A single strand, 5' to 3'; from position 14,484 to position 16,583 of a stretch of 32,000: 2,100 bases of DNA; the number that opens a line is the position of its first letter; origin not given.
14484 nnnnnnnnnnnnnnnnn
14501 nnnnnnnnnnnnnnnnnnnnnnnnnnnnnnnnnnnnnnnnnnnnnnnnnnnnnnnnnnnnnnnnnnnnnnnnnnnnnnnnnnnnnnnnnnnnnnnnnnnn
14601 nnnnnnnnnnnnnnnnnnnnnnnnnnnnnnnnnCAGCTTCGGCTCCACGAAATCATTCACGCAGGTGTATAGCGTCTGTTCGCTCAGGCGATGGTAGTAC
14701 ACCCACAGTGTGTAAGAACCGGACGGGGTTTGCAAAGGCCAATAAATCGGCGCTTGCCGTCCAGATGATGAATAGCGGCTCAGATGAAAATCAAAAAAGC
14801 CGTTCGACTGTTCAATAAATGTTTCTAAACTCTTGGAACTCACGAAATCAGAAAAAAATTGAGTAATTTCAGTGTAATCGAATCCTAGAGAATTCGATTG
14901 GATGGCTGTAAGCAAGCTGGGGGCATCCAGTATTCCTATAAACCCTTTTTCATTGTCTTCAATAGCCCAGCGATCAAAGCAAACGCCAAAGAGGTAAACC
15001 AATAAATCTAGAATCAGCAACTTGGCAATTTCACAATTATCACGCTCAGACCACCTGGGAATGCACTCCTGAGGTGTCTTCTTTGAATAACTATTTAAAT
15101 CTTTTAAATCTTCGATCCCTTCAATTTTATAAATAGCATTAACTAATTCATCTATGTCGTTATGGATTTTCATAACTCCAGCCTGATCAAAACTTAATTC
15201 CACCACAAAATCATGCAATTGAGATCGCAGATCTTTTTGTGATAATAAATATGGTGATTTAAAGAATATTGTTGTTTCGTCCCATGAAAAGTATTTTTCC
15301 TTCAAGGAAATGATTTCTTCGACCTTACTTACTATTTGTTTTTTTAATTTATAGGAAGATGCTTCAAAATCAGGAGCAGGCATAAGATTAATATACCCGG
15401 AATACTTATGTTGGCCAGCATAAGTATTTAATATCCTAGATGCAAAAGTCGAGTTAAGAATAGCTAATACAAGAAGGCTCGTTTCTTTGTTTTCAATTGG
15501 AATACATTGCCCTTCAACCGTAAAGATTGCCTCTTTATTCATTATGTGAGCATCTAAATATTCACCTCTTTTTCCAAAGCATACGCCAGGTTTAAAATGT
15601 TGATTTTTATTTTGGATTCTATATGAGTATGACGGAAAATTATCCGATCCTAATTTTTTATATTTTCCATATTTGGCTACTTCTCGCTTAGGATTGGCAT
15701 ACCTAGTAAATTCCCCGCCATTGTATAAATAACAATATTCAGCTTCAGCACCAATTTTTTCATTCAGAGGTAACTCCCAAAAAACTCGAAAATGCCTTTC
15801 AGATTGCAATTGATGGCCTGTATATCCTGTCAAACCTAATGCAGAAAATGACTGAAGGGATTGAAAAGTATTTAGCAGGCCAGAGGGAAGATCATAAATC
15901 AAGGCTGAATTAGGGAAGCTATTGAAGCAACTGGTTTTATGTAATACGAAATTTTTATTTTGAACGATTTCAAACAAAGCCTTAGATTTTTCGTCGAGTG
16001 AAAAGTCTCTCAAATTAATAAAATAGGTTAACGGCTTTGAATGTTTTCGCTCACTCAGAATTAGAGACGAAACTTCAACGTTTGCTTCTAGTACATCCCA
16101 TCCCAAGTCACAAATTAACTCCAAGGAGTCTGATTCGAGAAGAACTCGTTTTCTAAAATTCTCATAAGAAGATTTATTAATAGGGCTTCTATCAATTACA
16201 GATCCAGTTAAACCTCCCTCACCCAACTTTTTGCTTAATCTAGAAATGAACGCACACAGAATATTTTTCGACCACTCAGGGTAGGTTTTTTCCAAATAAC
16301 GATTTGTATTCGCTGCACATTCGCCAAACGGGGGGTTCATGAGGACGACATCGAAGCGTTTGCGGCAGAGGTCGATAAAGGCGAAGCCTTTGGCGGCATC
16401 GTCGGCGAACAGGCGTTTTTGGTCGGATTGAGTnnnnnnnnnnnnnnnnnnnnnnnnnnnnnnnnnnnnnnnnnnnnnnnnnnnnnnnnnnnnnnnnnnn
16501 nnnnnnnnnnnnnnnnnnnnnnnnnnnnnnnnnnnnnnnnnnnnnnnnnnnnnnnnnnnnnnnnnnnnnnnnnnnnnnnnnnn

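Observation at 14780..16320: pglX is a compositional mosaic: a ~1.5-kb AT-rich cassette starting right after the NPPF motif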

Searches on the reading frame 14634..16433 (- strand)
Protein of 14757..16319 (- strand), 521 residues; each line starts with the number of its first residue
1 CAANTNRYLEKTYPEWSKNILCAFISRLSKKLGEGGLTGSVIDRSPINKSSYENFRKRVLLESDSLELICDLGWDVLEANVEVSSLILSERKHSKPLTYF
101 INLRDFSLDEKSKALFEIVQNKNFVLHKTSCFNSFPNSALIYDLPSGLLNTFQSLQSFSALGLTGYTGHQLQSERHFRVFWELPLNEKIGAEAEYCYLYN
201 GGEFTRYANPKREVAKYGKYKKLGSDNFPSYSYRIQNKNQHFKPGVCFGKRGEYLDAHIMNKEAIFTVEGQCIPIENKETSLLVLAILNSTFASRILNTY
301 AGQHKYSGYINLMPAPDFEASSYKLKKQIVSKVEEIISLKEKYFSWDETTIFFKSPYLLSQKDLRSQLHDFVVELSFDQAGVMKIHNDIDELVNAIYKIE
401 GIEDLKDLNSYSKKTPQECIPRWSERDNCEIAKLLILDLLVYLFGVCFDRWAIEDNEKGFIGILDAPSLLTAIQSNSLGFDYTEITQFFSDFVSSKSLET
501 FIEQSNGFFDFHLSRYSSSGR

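Call 9: find_homologous_proteins(query=window:14757-16319:-)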
Query seq(521 aa) (521 aa): 8 proteins with E <= 0.001 among 8000 candidates.
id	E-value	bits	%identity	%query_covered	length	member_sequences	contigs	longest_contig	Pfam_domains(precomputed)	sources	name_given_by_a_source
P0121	2.2e-78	282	36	81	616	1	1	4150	-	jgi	jgi:hypothetical protein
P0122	1.0e-76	277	39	66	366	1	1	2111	-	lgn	-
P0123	1.9e-71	259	39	66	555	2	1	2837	-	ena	-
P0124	1.9e-62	230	33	86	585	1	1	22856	PF07669.18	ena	-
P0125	1.7e-59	220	39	61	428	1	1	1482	-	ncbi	-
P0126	2.7e-57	213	45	46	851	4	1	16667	PF02384.23,PF07669.18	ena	-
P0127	3.7e-44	169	50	33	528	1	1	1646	PF02384.23,PF07669.18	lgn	-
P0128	2.8e-19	87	38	30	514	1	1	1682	-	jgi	jgi:hypothetical protein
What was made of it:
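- Tried and rejected: The word-indexed protein search with the cassette alone (call 9) returned only 8 weak fragments and missed even the query's own protein.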

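Call 22: search_protein_representatives(protein=window:14784-16310:-)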
Query: 509 residues. Proteins with E-value up to 0.001 (for the whole library): 637; up to 1e-10: 233; up to 1e-30: 81. The best 150 are listed.
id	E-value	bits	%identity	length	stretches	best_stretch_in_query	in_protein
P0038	2.1e-108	379.7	45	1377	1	1-451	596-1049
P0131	7.5e-103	361.4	39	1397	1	4-452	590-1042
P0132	6.1e-75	269.3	34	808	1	5-466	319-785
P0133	5.3e-72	259.6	39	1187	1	3-509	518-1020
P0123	1.4e-69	251.7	41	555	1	176-509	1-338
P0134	1.7e-66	241.5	35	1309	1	2-453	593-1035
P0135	5.0e-66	239.9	37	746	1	4-454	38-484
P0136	9.8e-66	239.0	40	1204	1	1-350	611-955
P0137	9.2e-65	235.8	33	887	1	6-454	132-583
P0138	7.2e-64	232.8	34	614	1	4-483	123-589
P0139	7.2e-62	226.2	40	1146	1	2-333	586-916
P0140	2.1e-61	224.7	37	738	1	4-451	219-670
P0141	4.7e-61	223.5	34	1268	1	3-396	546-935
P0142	8.5e-61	222.7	34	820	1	2-500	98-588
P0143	1.2e-59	218.9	33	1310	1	4-450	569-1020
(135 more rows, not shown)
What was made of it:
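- All M homologues sit at the same position in PglX-length proteins (call 22).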

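Call 23: find_related_loci(query=window:14784-16310:-, collection=metagenome_contigs, flank=6000)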
Query window:14784-16310:- (509 aa) in metagenome_contigs; peptide patterns used: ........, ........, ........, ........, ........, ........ (x = any residue, [..] = any of these).
58 stretches matched a pattern, but none encodes a relative of the query by tblastn (E <= 1e-3).

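Call 24: find_related_loci(query=window:14784-16310:-, collection=viral_contigs, flank=6000)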
Query window:14784-16310:- (509 aa) in viral_contigs; peptide patterns used: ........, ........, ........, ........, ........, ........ (x = any residue, [..] = any of these).
2 stretches matched a pattern, but none encodes a relative of the query by tblastn (E <= 1e-3).

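Call 50: predict_structure(alignment_id=A1)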
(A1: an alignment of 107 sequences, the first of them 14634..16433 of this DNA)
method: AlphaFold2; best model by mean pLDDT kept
length: 600 residues; sequences in the alignment: 107
mean_pLDDT: 87.7   pTM: 0.89
mean pLDDT of the five models: 87.7, 86.5, 85.1, 84.4, 82.7
residues with pLDDT >= 90: 360; 70-90: 188; 50-70: 44; < 50: 8
segments of 3 or more residues with pLDDT < 50: 1-8
pLDDT, mean of each block of 10 residues (from residue 1): 45 71 71 83 92 88 91 90 92 94 94 90 88 84 97 97 92 92 91 96 93 89 93 93 93 88 62 91 96 94 95 98 98 93 95 94 97 96 93 87 83 85 96 96 96 76 80 92 88 60 82 75 88 87 88 90 88 84 82 73
secondary structure, 60 per line:
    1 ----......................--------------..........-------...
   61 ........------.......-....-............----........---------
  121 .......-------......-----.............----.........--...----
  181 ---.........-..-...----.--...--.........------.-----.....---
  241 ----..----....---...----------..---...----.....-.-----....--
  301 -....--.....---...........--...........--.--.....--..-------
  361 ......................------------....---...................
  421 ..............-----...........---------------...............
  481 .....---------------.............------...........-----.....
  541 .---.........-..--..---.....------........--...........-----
elements in order: H5-26 H41-50 H58-68 E75-81 H83-86 H88-99 E104-111 E121-127 E135-140 H146-158 E163-166 H167-171 H184-192 E207-209 E215-217 E233-237 E251-254 E283-287 E295-298 E302-305 E308-312 H316-326 H329-339 H345-349 H361-382 H395-398 H402-434 H440-450 H466-485 E501-503 H504-513 H520-530 H536-541 H545-553 E564-568 E575-579 H585-595
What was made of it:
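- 15909..16310 (-): Cassette part 1 (about aa 602-735): the distal lobe of the MTase domain after motif IV. It is equivalent to E. coli BrxX ~517-650, which holds the backbone-contacting lysines and the loop reading base 6. Boundaries are approximate. Model strands at aa 635-700 (call 50).
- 15369..15908 (-): Cassette part 2 (about aa 736-915): target recognition domain, an alpha/beta fold. Boundaries are approximate. Model (call 50).
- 15114..15368 (-): Cassette part 3 (about aa 916-1000): two long spacer helices. Model helices at aa 921-942 and 962-994 (call 50).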

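Call 52: fold_search(model_id=the predicted structure, library=pdb)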
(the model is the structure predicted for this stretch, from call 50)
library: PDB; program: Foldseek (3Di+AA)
matches with E <= 10: 185; with E <= 0.001: 65
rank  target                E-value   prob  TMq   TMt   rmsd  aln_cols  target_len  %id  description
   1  9ewz_C                3.6e-27  1.00  0.74  0.39   5.3       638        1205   18  Cryo-EM structure of the E. coli BrxX methyltransferase in complex with DNA (released 2025-03-05)
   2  8q56_A                1.4e-26  1.00  0.78  0.40   5.0       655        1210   16  PglX methyltransferase of Salmonella BREX phage defence system (aka BrxX) bound to inhibitor Ocr (released 2024-08-21)
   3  8c45_A                5.4e-26  1.00  0.80  0.41   4.4       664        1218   16  PglX methyltransferase from the Salmonella BREX phage defence system (aka BrxX) (released 2024-07-10)
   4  8c45_B                3.6e-25  1.00  0.80  0.41   3.9       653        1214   16  PglX methyltransferase from the Salmonella BREX phage defence system (aka BrxX) (released 2024-07-10)
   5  9ex7_A                1.7e-22  1.00  0.76  0.40   5.1       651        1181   17  Cryo-EM structure of the E. coli BrxX methyltransferase in complex with Ocr (released 2025-03-05)
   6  8zek_A                1.9e-21  1.00  0.77  0.40   4.4       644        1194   17  Cryo-EM structure of the E. coli BrxX methyltransferase complexed with Ocr (released 2024-12-11)
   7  7rfk_C                7.0e-14  1.00  0.48  0.51   5.3       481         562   13  CamA Adenine Methyltransferase Complexed to Cognate Substrate DNA and Inhibitor Sinefungin (released 2021-09-15)
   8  7rfm_B                1.1e-13  1.00  0.49  0.53   5.0       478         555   13  CamA Adenine Methyltransferase Complexed to Cognate Substrate DNA and Inhibitor EPZ004777 (released 2021-09-15)
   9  8cxy_C                1.1e-13  1.00  0.48  0.53   5.4       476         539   13  CamA Adenine Methyltransferase Complexed to Cognate Substrate DNA and Inhibitor N6-(2-Phenethyl)adenosine (Compound 8) (released 2023-01-11)
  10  7rfl_C                1.1e-13  1.00  0.48  0.53   5.3       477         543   13  CamA Adenine Methyltransferase Complexed to Cognate Substrate DNA and Inhibitor SGC0946 (released 2021-09-15)
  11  7rfn_C                1.1e-13  1.00  0.48  0.53   5.4       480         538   13  CamA Adenine Methyltransferase Complexed to Cognate Substrate DNA and Inhibitor SGC8158 (released 2021-09-15)
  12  7lt5_C                1.1e-13  1.00  0.48  0.51   5.2       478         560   13  CamA Adenine Methyltransferase Complexed to Cognate Substrate DNA and Cofactor SAH (released 2021-05-19)
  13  8fs1_C                1.3e-13  1.00  0.49  0.54   5.2       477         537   12  CamA Adenine Methyltransferase Complexed to Cognate Substrate DNA and Inhibitor 11a (YD905) (released 2023-05-10)
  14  7rfm_C                1.3e-13  1.00  0.47  0.52   5.5       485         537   12  CamA Adenine Methyltransferase Complexed to Cognate Substrate DNA and Inhibitor EPZ004777 (released 2021-09-15)
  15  8cxw_B                1.4e-13  1.00  0.49  0.53   5.3       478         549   12  CamA Adenine Methyltransferase Complexed to Cognate Substrate DNA and Inhibitor piclidenoson (Compound 4) (released 2023-01-11)
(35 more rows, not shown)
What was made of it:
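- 15369..15908 (-): Foldseek match to 9ewz_C and 8c45 at TM 0.74-0.80 (call 52).
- Closest known: Type IIL/IIG enzymes of the MmeI family. Same: Structural similarity was detected (call 52, rank 45).
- The model of aa 561-1160 (pLDDT 87.7) matches 9ewz_C and 8c45 at TM 0.74-0.80 with 16-18% identity (calls 50, 52).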

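Call 55: search_dna_similar(query=window:14784-16310:-, collection=plasmids, mode=protein, max_rows=10)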
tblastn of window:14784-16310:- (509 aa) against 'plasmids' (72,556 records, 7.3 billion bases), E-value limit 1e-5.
Records with a match: 4; places in all: 4; records where one place covers at least 80% of the query: 0.
Best place of each record, by identity: <60% 4.
By first word of the organism name: Hymenobacter 3; Planktothrix 1.
By predicted mobility (MOB-suite, as given by PLSDB): non-mobilizable 4.
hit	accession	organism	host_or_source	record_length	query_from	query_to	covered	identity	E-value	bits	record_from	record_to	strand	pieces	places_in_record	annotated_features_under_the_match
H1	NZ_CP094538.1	Hymenobacter monticola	Single cell,a pond on the Huanglong ...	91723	5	287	56%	27.8%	3e-18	96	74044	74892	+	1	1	pglX: BREX-1 system adenine-specific DNA-methyltransferase PglX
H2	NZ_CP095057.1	Hymenobacter sp. 5414T-23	single cell,air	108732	5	294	57%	23.4%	6e-6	57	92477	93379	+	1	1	pglX: BREX-1 system adenine-specific DNA-methyltransferase PglX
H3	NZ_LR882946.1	Planktothrix agardhii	-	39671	5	294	57%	21.5%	4e-6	57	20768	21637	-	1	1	pglX: BREX-1 system adenine-specific DNA-methyltransferase PglX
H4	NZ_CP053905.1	Hymenobacter sp. BRD67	cell culture,soil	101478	5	178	33%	31.8%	2e-9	89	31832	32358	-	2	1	hypothetical protein (x2)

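Call 56: search_dna_similar(query=window:14784-16310:-, collection=phages, mode=protein, max_rows=8)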
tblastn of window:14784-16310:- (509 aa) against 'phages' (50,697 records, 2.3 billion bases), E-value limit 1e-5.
No match.
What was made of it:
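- Tried and rejected: Scans for close cassette relatives found nothing closer than 28% identity: JGI metagenomes (call 23), viral contigs (call 24), plasmids (call 55) and phages (call 56).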
